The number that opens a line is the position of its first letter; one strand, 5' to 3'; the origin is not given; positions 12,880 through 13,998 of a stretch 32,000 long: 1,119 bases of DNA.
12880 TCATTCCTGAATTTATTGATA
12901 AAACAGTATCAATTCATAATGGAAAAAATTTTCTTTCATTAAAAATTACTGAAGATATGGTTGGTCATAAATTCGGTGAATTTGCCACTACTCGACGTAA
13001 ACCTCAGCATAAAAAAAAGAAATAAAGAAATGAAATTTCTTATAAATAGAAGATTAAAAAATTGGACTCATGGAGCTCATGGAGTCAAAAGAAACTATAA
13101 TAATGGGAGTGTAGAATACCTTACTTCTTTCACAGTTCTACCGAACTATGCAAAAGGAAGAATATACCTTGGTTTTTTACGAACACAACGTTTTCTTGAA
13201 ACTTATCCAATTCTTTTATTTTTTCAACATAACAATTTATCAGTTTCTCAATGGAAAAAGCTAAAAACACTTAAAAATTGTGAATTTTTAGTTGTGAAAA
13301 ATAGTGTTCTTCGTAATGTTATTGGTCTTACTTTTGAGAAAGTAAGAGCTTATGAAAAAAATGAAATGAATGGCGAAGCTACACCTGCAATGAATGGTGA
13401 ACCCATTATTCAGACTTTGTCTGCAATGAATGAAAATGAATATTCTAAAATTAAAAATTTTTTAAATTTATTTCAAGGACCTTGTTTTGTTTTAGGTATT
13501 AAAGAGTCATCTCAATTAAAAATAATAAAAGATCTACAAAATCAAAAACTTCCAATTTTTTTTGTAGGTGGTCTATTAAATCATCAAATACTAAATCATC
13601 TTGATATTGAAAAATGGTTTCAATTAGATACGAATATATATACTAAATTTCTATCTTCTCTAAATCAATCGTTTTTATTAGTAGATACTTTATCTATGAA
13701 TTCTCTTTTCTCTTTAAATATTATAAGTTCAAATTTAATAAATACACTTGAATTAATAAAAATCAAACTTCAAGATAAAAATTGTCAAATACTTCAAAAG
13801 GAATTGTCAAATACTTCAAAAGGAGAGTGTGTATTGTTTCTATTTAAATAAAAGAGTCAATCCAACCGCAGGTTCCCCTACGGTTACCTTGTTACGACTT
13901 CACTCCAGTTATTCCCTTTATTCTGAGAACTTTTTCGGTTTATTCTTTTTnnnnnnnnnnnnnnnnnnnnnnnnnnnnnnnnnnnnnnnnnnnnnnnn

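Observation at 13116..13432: Dispersed repeats inserted in frame inside the rpl10 coding region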

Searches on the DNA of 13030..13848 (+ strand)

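Call 45: search_rna_families(sources=[L001, L004], threshold=gathering)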
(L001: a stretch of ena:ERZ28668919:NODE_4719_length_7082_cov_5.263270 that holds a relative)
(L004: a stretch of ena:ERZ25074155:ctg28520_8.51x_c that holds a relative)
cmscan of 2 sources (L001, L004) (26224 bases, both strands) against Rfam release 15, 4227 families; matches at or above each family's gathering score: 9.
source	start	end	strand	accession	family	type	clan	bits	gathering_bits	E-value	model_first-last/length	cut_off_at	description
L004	13935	15482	-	RF00177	SSU_rRNA_bacteria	Gene; rRNA;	CL00111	1252.6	50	0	1-1533/1533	no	Bacterial small subunit ribosomal RNA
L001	2511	4228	-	RF00177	SSU_rRNA_bacteria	Gene; rRNA;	CL00111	1097.4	50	0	1-1533/1533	no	Bacterial small subunit ribosomal RNA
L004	1978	2051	+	RF00005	tRNA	Gene; tRNA;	CL00001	69.4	29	1.9e-13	1-71/71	no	tRNA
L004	18358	18430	-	RF00005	tRNA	Gene; tRNA;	CL00001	68.3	29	3.7e-13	1-71/71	no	tRNA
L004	6253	6326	+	RF00005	tRNA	Gene; tRNA;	CL00001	66.1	29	1.5e-12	1-71/71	no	tRNA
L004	1860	1941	+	RF00005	tRNA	Gene; tRNA;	CL00001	64.3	29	4.8e-12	1-71/71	no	tRNA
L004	18434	18507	-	RF00005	tRNA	Gene; tRNA;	CL00001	61.9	29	2.1e-11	1-71/71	no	tRNA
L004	18274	18346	-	RF00005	tRNA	Gene; tRNA;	CL00001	58.1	29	2.5e-10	1-71/71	no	tRNA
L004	6151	6236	+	RF00005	tRNA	Gene; tRNA;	CL00001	56.9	29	5.1e-10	1-71/71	no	tRNA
